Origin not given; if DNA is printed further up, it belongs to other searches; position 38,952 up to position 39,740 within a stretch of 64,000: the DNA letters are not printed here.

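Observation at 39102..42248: Three-gene cassette: a small cytoplasmic C3/VIP2-class ADP-ribosyltransferase plus two tandem DraG-like ADP-ribosylglycohydrolases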

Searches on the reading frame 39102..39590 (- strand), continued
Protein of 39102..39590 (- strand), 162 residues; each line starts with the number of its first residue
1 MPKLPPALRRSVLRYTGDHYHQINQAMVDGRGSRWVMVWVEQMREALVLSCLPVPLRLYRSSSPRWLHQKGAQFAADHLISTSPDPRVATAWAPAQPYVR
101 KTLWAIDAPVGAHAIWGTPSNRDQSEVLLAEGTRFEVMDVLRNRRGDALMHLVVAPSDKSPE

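Call 28: search_solved_structures(query=A1, max_evalue=10, show_alignments=3)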
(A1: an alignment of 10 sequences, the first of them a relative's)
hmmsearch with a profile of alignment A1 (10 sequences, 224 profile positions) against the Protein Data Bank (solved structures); distinct sequences matched with E-value up to 10: 1.
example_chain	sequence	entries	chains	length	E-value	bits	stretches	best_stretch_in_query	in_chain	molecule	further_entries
4xzj_A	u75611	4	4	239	0.0023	20.4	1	141-205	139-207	Putative NAD(+)--arginine ADP-ribosyltransferase Vis | NAD(+)--arginine ADP-ribosyltransferase Vis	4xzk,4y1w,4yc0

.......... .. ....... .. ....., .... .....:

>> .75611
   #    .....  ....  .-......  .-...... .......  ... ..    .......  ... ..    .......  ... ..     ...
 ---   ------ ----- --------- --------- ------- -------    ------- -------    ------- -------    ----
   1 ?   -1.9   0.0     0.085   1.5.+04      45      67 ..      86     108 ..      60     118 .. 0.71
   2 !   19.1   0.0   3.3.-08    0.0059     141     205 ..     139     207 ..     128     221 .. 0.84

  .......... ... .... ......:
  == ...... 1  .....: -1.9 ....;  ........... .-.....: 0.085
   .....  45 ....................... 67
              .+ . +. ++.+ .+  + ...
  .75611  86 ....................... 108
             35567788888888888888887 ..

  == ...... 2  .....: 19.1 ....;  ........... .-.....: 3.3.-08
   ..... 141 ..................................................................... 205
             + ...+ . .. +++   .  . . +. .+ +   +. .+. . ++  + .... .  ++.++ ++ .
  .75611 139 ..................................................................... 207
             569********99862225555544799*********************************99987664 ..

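Call 32: predict_structure(alignment_id=A1)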
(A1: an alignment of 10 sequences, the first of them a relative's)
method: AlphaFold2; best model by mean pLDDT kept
length: 224 residues; sequences in the alignment: 10
mean_pLDDT: 39.2   pTM: 0.32
mean pLDDT of the five models: 39.2, 37.9, 37.2, 36.8, 36.6
residues with pLDDT >= 90: 0; 70-90: 0; 50-70: 36; < 50: 188
segments of 3 or more residues with pLDDT < 50: 1-87, 108-129, 139-194, 200-215, 220-224
pLDDT, mean of each block of 10 residues (from residue 1): 36 37 33 27 39 38 38 36 48 62 53 31 40 55 33 26 30 29 31 50 43 51 33
secondary structure, 60 per line:
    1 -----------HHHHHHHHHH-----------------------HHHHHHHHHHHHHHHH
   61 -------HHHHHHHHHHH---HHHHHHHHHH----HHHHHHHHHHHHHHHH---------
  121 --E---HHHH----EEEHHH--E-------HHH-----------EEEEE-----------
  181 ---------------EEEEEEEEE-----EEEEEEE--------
elements in order: H12-21 H45-60 H68-78 H82-91 H96-111 H127-130 E135-137 E165-169 E196-204 E210-216

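Call 40: search_protein_families(library=pfam, proteins=[L008:2062-2562:-, L008:1790-2029:-, L008:1069-1401:-, L008:537-1067:-, L008:3623-4228:-, L005:4059-4313:+, L005:3308-3952:-, L009:3576-3944:+, L003:4719-5384:-, L003:133-1011:-], max_evalue=0.1)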
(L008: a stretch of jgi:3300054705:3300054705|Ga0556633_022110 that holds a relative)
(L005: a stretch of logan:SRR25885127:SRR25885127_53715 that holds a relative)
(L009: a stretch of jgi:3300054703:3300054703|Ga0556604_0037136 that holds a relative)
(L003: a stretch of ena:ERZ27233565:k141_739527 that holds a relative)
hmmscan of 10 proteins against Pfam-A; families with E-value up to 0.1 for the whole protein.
L008:2062-2562:- (166 aa): 1 family
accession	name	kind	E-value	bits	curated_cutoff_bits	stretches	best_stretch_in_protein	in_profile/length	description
PF00903.31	Glyoxalase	-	0.00051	20.8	20.6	1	43-156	11-119/121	Glyoxalase/Bleomycin resistance protein/Dioxygenase superfamily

L008:1790-2029:- (79 aa): 0 families

L008:1069-1401:- (110 aa): 0 families

L008:537-1067:- (176 aa): 0 families

L008:3623-4228:- (201 aa): 0 families

L005:4059-4313:+ (84 aa): 3 families
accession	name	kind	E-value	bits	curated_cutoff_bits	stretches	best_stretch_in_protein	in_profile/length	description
PF23451.1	Zn_ribbon_PaaD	-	0.0054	16.8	27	1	16-27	14-25/53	PaaD zinc beta ribbon domain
PF13248.11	Zn_ribbon_3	-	0.035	14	27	0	17-25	3-11/26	zinc-ribbon domain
PF09723.15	Zn_ribbon_8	-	0.092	13.2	34.4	0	14-26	24-36/41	Zinc ribbon domain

L005:3308-3952:- (214 aa): 0 families

L009:3576-3944:+ (122 aa): 0 families

L003:4719-5384:- (221 aa): 0 families

L003:133-1011:- (292 aa): 1 family
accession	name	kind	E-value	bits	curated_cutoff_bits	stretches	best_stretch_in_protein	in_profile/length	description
PF22552.1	TY-Chap3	-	5.3e-06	27.6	27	1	188-271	30-114/117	T3SS (YopN, CesT) and YbjN peptide-binding chaperone 3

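Call 42: search_protein_families(library=padloc, proteins=[P0001, window:39102-39590:-], max_evalue=1)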
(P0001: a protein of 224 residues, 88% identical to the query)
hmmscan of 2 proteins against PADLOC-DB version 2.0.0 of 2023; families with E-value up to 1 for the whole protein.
P0001 (224 aa): 0 families

window:39102-39590:- (162 aa): 0 families

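Call 43: search_protein_families(library=pfam, alignment_id=A1, max_evalue=1)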
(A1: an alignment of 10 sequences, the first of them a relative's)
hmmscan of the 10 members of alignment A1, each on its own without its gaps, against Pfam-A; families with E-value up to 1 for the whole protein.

A. member 1, P0001 (224 aa): 2 families
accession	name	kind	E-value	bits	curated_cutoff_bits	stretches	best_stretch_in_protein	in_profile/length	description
PF03496.20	ADPrib_exo_Tox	-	1.9e-05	24.5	23.4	1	66-205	16-179/196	ADP-ribosyltransferase exoenzyme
PF01129.24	ART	-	0.35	10.6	22.3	1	118-203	124-204/222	NAD:arginine ADP-ribosyltransferase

B. families by the number of members that match (of 10 scanned): 3 families
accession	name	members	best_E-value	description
PF03496.20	ADPrib_exo_Tox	9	1.9e-05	ADP-ribosyltransferase exoenzyme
PF20228.3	DUF6587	2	0.054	Family of unknown function (DUF6587)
PF01129.24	ART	1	0.35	NAD:arginine ADP-ribosyltransferase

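Call 52: find_homologous_proteins(query=A2, max_evalue=0.001)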
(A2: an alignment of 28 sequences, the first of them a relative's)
Query A2 (28 sequences) (224 aa, profile of the alignment): 15 proteins with E <= 0.001 among 8000 candidates.
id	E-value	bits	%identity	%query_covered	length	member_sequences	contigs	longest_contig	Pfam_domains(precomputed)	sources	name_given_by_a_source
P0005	1.0e-62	229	70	99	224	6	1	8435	-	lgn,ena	-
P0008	3.5e-62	227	61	95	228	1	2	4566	-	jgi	jgi:hypothetical protein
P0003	2.2e-61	224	70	100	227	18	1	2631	-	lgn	-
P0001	2.7e-61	224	100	100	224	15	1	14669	-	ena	-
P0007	9.7e-61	222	61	95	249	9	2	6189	-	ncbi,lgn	-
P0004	1.8e-60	221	71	95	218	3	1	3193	-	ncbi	-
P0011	2.0e-59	218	66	92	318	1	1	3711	-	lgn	-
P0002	6.4e-55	203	87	72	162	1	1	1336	-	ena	-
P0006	3.0e-52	195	81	77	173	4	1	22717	-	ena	-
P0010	1.1e-47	180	63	80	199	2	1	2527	-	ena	-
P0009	4.9e-34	135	74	55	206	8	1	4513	-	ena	-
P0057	2.0e-28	117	-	-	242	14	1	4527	PF03496.21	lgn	-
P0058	1.6e-18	85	91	29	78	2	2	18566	-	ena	-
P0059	7.8e-18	82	91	29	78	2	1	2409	-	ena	-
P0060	4.2e-15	73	79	33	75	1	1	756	-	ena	-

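Call 55: find_encoding_contigs(protein=P0058, flank=10000, max_places=4)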
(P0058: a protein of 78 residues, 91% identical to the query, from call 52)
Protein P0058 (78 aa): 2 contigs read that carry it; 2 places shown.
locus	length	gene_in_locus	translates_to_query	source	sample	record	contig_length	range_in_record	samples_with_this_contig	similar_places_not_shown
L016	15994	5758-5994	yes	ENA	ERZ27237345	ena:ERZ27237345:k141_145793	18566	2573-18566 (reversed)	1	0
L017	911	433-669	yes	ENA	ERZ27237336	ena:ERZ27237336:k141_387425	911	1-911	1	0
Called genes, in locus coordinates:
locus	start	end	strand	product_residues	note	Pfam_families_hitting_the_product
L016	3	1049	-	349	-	?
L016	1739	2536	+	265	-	PF04185:Phosphoesterase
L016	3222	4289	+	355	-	PF03747:ADP_ribosyl_GH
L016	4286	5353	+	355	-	PF03747:ADP_ribosyl_GH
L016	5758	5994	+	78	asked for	-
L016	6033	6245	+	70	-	-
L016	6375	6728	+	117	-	-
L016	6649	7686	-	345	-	PF00356:LacI, PF00532:Peripla_BP_1, PF13407:Peripla_BP_4, PF13377:Peripla_BP_3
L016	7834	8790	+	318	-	PF00701:DHDPS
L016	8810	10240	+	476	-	PF07881:Fucose_iso_N1, PF07882:Fucose_iso_N2, PF02952:Fucose_iso_C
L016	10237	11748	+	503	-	PF00370:FGGY_N, PF02782:FGGY_C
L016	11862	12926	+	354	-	PF03480:DctP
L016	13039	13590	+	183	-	PF04290:DctQ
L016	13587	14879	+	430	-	PF06808:DctM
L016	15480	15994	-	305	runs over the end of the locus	PF13391:HNH_2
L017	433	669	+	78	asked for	-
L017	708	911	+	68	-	?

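Call 56: find_encoding_contigs(protein=window:39102-39590:-, flank=3000, max_places=6)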
Protein window:39102-39590:- (162 aa): 18 contigs read that carry it; 6 places shown.
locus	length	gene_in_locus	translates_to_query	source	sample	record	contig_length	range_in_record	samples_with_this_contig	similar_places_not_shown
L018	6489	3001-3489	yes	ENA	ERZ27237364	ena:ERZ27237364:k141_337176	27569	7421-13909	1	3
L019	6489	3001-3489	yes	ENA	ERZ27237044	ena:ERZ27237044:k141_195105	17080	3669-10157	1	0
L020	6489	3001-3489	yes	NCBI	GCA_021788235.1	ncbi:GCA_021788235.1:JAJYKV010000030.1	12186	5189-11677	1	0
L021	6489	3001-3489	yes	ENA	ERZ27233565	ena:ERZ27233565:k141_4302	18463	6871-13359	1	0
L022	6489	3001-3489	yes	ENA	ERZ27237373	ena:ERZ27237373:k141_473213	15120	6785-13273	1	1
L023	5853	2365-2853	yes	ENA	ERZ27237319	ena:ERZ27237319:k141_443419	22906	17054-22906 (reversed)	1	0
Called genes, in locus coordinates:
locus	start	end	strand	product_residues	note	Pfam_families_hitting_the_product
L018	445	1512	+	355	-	PF03747:ADP_ribosyl_GH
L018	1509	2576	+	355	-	PF03747:ADP_ribosyl_GH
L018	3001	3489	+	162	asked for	-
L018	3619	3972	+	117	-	-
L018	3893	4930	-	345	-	PF00356:LacI, PF00532:Peripla_BP_1, PF13407:Peripla_BP_4, PF13377:Peripla_BP_3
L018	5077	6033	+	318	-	PF00701:DHDPS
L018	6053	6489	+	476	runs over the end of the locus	PF07881:Fucose_iso_N1, PF07882:Fucose_iso_N2, PF02952:Fucose_iso_C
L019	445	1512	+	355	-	PF03747:ADP_ribosyl_GH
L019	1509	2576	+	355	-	PF03747:ADP_ribosyl_GH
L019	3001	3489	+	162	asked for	-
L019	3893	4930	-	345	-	PF00356:LacI, PF00532:Peripla_BP_1, PF13407:Peripla_BP_4, PF13377:Peripla_BP_3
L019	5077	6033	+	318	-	PF00701:DHDPS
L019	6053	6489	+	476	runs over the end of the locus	PF07881:Fucose_iso_N1, PF07882:Fucose_iso_N2, PF02952:Fucose_iso_C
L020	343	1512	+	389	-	PF03747:ADP_ribosyl_GH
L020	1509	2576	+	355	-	PF03747:ADP_ribosyl_GH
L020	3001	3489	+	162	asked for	-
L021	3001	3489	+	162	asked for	-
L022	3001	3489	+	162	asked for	-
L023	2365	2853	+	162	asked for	-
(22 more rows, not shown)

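Call 57: find_encoding_contigs(protein=P0002, flank=3000, max_places=4)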
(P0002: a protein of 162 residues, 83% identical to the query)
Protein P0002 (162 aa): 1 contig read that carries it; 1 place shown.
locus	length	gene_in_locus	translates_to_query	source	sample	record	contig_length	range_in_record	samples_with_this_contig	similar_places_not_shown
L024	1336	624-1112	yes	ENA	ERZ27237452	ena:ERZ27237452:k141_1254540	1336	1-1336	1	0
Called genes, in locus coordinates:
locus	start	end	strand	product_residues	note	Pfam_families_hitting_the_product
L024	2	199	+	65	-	?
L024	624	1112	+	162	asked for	-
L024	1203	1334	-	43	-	?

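Call 60: predict_structure(alignment_id=A2)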
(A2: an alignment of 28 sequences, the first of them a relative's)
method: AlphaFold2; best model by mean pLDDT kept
length: 224 residues; sequences in the alignment: 28
mean_pLDDT: 92.6   pTM: 0.88
mean pLDDT of the five models: 92.6, 92.3, 92.1, 91.0, 90.9
residues with pLDDT >= 90: 192; 70-90: 15; 50-70: 13; < 50: 4
segments of 3 or more residues with pLDDT < 50: none
pLDDT, mean of each block of 10 residues (from residue 1): 53 82 97 97 96 98 97 96 96 98 98 98 95 97 97 86 95 97 95 97 97 92 51
secondary structure, 60 per line:
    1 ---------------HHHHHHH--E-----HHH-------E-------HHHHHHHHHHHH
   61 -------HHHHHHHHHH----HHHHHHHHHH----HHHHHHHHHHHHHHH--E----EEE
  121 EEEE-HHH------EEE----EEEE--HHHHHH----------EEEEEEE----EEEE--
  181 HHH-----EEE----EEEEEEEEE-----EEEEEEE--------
elements in order: H16-22 H49-60 H68-77 H82-91 H96-110 E118-124 E135-137 E142-145 H148-153 E164-170 E175-178 E189-191 E196-204 E210-216

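Call 62: fold_search(model_id=the predicted structure, library=pdb)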
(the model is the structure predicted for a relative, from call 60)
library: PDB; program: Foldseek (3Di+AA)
matches with E <= 10: 267; with E <= 0.001: 128
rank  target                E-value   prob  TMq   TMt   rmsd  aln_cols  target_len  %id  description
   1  4gf1_B                7.4e-10  1.00  0.51  0.27   6.2       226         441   17  Crystal Structure of Certhrax (released 2012-09-26)
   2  4gf1_A                8.3e-10  1.00  0.49  0.27   6.0       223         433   18  Crystal Structure of Certhrax (released 2012-09-26)
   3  4xzj                  9.4e-10  1.00  0.59  0.59   5.0       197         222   17  Crystal structure of ADP-ribosyltransferase Vis in complex with NAD (released 2015-09-23)
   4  4y1w                  1.1e-09  1.00  0.56  0.58   5.2       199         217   18  Vis toxin, an ADP-ribosyltransferase from Vibrio Splendidus (released 2015-11-04)
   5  4xzk                  1.3e-09  1.00  0.58  0.60   3.7       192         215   17  Crystal structure of ADP-ribosyltransferase Vis in complex with agmatine (released 2016-01-20)
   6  2wn8                  1.6e-09  1.00  0.54  0.32   3.3       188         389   17  Structural Basis for Substrate Recognition in the Enzymatic Component of ADP-ribosyltransferase Toxin CDTa from Clostrid (released 2009-08-18)
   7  6klo_H                1.7e-09  1.00  0.55  0.33   4.9       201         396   17  Complex structure of Iota toxin enzymatic component (Ia) and binding component (Ib) pore with short stem (released 2020-01-15)
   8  2j3z_A                1.8e-09  1.00  0.52  0.29   5.2       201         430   14  Crystal structure of the enzymatic component C2-I of the C2-toxin from Clostridium botulinum at pH 6.1 (released 2006-10-11)
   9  7yvq_H                1.8e-09  1.00  0.55  0.32   4.8       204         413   16  Complex structure of Clostridioides difficile binary toxin folded CDTa-bound CDTb-pore (short). (released 2022-10-26)
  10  2j3z_D                2.1e-09  1.00  0.52  0.29   4.7       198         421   16  Crystal structure of the enzymatic component C2-I of the C2-toxin from Clostridium botulinum at pH 6.1 (released 2006-10-11)
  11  6x6x_A                2.3e-09  1.00  0.59  0.33   3.8       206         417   16  Crystal structure of enzymatic binary toxin component from Clostridium difficile in complex with (released 2021-07-28)
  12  8za7_B                3.0e-09  1.00  0.54  0.67   5.4       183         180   18  ART-ARH type toxin effector-immunity protein pair of Listeria monocytogenes (released 2025-04-30)
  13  6x6x_B                3.1e-09  1.00  0.58  0.33   4.4       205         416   17  Crystal structure of enzymatic binary toxin component from Clostridium difficile in complex with (released 2021-07-28)
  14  4fxq_A                3.5e-09  1.00  0.54  0.29   9.0       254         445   17  Full-length Certhrax toxin from Bacillus cereus in complex with Inhibitor P6 (released 2012-09-26)
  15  6gnn_C                3.8e-09  1.00  0.59  0.66   7.8       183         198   20  Exoenzyme T from Pseudomonas aeruginosa in complex with human 14-3-3 protein beta, tetrameric crystal form bound to ST (released 2018-09-26)
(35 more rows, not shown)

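Call 71: find_encoding_contigs(protein=P0011, flank=5000, max_places=3)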
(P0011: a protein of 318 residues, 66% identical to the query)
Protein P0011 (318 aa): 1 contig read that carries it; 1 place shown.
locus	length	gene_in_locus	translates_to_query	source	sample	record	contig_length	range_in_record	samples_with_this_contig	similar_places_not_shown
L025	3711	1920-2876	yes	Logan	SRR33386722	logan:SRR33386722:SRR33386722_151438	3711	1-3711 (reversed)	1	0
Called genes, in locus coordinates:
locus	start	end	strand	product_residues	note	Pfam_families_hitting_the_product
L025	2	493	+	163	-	?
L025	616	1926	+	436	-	PF03747:ADP_ribosyl_GH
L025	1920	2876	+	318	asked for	-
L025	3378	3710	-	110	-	?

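Call 72: find_encoding_contigs(protein=P0003, flank=5000, max_places=3)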
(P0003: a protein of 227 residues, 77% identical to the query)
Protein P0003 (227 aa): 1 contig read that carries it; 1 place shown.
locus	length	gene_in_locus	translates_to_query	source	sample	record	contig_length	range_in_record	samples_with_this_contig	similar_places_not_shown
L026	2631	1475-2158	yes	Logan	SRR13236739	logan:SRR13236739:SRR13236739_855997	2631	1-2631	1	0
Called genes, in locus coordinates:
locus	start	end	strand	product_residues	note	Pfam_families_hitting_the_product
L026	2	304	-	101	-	?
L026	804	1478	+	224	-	PF03747:ADP_ribosyl_GH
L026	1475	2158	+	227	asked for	-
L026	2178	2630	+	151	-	?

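Call 86: find_related_loci(query=A1, collection=metagenome_contigs, flank=5000)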
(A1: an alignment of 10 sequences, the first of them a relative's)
Query A1 (224 aa) in metagenome_contigs; peptide patterns used: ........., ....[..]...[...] (x = any residue, [..] = any of these).
77 stretches matched a pattern, but none encodes a relative of the query by tblastn (E <= 1e-3).

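Call 87: find_related_loci(query=A1, collection=viral_contigs, flank=5000)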
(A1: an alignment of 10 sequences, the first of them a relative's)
Query A1 (224 aa) in viral_contigs; peptide patterns used: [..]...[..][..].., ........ (x = any residue, [..] = any of these).
155 stretches matched a pattern, but none encodes a relative of the query by tblastn (E <= 1e-3).

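Call 91: search_protein_families(library=phrogs, proteins=[P0001], max_evalue=0.01)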
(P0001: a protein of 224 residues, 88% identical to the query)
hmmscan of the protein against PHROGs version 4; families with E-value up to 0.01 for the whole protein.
P0001 (224 aa): 0 families

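Call 93: fold_search(model_id=the predicted structure, library=viral)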
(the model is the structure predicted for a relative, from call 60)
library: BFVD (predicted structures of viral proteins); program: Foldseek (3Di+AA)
matches with E <= 10: 236; with E <= 0.001: 117
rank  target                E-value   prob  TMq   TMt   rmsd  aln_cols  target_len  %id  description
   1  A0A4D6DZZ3            2.6e-11  1.00  0.59  0.24  17.9       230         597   18  Head morphogenesis protein [Raoultella phage RP180]
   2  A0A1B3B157            5.4e-11  1.00  0.62  0.48   7.9       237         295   15  VIP2-like ADP-ribosyltransferase toxin [Gordonia phage Strosahl]
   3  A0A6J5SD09            2.8e-10  1.00  0.60  0.47   4.2       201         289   15  ADP ribosyltransferase [uncultured Caudovirales phage]
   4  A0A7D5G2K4            7.3e-10  1.00  0.62  0.16   5.0       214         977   16  (no name in the UniProt tables at hand)
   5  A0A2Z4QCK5            1.2e-09  1.00  0.58  0.12   2.8       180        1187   18  (no name in the UniProt tables at hand)
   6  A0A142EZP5            2.0e-09  1.00  0.54  0.37   8.8       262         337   17  (no name in the UniProt tables at hand)
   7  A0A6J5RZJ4            2.0e-09  1.00  0.45  0.40  14.9       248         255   18  Uncharacterized protein [uncultured Caudovirales phage]
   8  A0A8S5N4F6            2.2e-09  1.00  0.57  0.25   8.9       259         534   15  Minor capsid protein [Podoviridae sp. ctiJY10]
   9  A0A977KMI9            2.6e-09  1.00  0.54  0.13   6.5       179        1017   20  (no name in the UniProt tables at hand)
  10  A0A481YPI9            2.6e-09  1.00  0.51  0.57   5.4       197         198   15  ADP-ribosyltransferase exoenzyme [Iridovirus LCIVAC01]
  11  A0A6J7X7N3            2.8e-09  1.00  0.55  0.22  11.1       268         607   16  ADP ribosyltransferase [uncultured Caudovirales phage]
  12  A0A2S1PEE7            4.5e-09  1.00  0.61  0.37   4.2       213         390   17  RNA polymerase ADP-ribosylase [Aeromonas phage 50AhydR13PP]
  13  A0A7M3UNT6            6.0e-09  1.00  0.45  0.23  14.5       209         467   16  ADP ribosyltransferase domain-containing protein [Pyramimonas orientalis virus]
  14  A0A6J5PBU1            8.7e-09  1.00  0.58  0.41   8.6       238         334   15  ADP ribosyltransferase [uncultured Caudovirales phage]
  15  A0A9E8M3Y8            8.7e-09  1.00  0.49  0.32   6.6       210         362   17  (no name in the UniProt tables at hand)
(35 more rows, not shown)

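Call 95: find_encoding_contigs(protein=P0009, flank=5000, max_places=3)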
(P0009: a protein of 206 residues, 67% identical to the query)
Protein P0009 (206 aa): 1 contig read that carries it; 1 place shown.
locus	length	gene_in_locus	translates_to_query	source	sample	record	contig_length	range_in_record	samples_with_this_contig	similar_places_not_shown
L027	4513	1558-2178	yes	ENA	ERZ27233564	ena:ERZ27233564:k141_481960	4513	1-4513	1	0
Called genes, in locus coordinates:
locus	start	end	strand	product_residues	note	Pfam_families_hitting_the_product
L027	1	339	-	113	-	?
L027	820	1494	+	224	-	PF03747:ADP_ribosyl_GH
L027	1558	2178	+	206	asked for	-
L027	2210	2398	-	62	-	-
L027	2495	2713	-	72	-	-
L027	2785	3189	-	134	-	PF01850:PIN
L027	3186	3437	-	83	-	PF02604:PhdYeFM_antitox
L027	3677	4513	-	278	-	?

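Call 97: search_dna_similar(query=P0001, collection=phages, mode=protein, max_evalue=0.001, max_rows=10)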
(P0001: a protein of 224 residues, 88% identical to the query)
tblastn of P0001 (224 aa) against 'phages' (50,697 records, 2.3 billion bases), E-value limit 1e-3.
No match.

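Call 98: search_dna_similar(query=P0001, collection=plasmids, mode=protein, max_evalue=0.001, max_rows=10)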
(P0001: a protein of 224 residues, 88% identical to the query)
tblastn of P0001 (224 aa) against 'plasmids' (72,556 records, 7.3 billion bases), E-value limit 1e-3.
No match.
